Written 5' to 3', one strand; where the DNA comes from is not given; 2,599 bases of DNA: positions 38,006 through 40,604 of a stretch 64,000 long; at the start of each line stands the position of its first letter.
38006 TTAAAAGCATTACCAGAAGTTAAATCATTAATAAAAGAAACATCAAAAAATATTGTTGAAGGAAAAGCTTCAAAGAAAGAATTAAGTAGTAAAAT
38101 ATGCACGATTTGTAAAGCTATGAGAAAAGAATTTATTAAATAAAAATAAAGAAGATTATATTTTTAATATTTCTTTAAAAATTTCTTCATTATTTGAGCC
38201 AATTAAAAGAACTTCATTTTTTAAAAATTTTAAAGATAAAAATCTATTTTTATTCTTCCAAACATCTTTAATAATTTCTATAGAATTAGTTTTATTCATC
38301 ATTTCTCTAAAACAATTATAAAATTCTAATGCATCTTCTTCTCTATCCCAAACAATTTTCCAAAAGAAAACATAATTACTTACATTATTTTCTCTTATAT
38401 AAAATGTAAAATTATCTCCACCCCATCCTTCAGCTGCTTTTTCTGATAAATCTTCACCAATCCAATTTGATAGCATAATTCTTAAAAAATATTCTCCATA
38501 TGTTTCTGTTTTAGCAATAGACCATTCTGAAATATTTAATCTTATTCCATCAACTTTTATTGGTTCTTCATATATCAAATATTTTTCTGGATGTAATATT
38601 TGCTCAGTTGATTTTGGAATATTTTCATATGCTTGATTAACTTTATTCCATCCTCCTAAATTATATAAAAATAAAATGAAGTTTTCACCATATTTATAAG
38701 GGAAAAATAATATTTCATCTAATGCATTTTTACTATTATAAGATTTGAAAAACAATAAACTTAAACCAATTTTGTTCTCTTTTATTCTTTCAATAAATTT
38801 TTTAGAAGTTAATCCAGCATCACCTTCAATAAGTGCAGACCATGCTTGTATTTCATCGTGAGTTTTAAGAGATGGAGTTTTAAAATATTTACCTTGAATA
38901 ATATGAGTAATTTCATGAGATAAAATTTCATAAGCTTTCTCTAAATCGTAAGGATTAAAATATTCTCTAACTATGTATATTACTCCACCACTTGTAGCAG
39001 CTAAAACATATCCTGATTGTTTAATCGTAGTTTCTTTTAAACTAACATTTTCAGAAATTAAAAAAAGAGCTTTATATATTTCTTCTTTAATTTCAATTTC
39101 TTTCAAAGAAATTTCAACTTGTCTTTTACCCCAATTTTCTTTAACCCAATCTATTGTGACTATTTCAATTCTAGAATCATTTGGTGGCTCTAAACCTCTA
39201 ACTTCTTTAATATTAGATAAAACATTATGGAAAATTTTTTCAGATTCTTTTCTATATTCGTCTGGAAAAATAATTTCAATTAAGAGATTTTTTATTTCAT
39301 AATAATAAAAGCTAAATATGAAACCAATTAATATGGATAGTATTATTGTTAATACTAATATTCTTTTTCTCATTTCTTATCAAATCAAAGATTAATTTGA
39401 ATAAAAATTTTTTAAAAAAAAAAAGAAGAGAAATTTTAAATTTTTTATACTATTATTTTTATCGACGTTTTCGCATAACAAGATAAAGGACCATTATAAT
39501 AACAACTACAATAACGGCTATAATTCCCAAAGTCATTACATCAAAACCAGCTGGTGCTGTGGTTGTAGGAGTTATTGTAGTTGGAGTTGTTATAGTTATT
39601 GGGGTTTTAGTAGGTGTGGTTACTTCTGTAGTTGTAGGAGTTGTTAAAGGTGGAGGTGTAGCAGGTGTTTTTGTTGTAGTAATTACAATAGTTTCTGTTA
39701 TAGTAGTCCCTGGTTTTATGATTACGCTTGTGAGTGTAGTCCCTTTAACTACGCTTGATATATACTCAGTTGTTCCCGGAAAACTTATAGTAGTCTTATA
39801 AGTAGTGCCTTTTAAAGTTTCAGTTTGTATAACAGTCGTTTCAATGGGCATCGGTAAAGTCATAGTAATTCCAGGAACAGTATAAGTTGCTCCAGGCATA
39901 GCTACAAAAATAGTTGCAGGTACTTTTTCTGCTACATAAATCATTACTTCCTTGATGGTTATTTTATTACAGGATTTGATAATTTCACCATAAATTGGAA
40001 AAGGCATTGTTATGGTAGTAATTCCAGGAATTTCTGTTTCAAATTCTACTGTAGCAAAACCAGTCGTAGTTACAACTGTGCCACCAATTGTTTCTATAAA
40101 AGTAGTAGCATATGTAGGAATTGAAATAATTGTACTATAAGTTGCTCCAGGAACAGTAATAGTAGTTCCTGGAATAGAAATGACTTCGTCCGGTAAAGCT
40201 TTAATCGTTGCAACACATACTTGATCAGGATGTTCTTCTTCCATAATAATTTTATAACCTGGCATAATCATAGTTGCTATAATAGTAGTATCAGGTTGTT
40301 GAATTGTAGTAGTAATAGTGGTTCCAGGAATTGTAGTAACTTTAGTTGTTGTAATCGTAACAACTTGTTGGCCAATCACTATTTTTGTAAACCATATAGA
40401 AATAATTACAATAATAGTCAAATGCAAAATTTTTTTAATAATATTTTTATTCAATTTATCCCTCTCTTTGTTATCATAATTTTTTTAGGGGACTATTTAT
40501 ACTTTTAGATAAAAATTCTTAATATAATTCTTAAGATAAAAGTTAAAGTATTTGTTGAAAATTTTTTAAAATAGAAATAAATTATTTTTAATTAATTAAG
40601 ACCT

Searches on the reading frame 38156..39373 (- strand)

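Call 3: search_protein_families(library=pfam, proteins=[window:38156-39373:-], max_evalue=1)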
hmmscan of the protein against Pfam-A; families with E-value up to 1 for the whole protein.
window:38156-39373:- (405 aa): 2 families
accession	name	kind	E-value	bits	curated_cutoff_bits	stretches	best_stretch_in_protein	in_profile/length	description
PF18894.6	PhageMetallopep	-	0.014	15.9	23.7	1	131-184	66-121/134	Putative phage metallopeptidase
PF13699.11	eCIS_core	-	0.016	15.8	22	1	120-161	35-75/79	eCIS core domain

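Call 4: search_protein_families(library=ncbifam, proteins=[window:38156-39373:-], max_evalue=1)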
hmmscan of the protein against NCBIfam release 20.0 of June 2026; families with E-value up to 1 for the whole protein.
window:38156-39373:- (405 aa): 1 family
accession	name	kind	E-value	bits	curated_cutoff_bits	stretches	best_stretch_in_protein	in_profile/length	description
NF038145.1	Hvo_1808_fam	equivalog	1.3e-39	136.7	200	1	42-363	26-385/432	Hvo_1808 family surface protein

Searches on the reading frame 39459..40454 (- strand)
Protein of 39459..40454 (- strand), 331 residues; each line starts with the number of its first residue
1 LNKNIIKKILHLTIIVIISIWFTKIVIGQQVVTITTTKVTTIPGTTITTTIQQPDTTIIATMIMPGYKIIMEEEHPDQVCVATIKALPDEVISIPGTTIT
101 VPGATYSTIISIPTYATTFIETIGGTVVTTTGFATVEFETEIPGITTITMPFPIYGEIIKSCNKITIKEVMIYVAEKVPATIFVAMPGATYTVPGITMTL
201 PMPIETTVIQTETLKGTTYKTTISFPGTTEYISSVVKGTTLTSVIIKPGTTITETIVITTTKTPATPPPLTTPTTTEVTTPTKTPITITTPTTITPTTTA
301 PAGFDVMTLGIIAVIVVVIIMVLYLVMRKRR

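Call 3: search_protein_families(library=pfam, proteins=[window:39459-40454:-], max_evalue=1)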
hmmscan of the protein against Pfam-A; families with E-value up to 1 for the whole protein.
window:39459-40454:- (331 aa): 2 families
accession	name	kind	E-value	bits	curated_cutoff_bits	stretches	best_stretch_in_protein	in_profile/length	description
PF02009.21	RIFIN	-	0.018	15.4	32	1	279-331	259-311/327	Rifin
PF10661.14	EssA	-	0.35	11.2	24.1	1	305-329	121-145/147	WXG100 protein secretion system (Wss), protein EssA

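Call 4: search_protein_families(library=ncbifam, proteins=[window:39459-40454:-], max_evalue=1)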
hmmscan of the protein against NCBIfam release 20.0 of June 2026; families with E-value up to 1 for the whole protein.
window:39459-40454:- (331 aa): 1 family
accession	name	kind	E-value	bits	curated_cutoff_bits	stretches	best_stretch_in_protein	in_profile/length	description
TIGR01477.1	RIFIN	paralog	0.01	15.6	176.95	1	274-331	280-340/356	variant surface antigen, rifin family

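Call 83: search_protein_families(library=phrogs, proteins=[window:39459-40454:-], max_evalue=0.01)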
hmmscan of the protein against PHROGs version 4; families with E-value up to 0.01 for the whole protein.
window:39459-40454:- (331 aa): 0 families
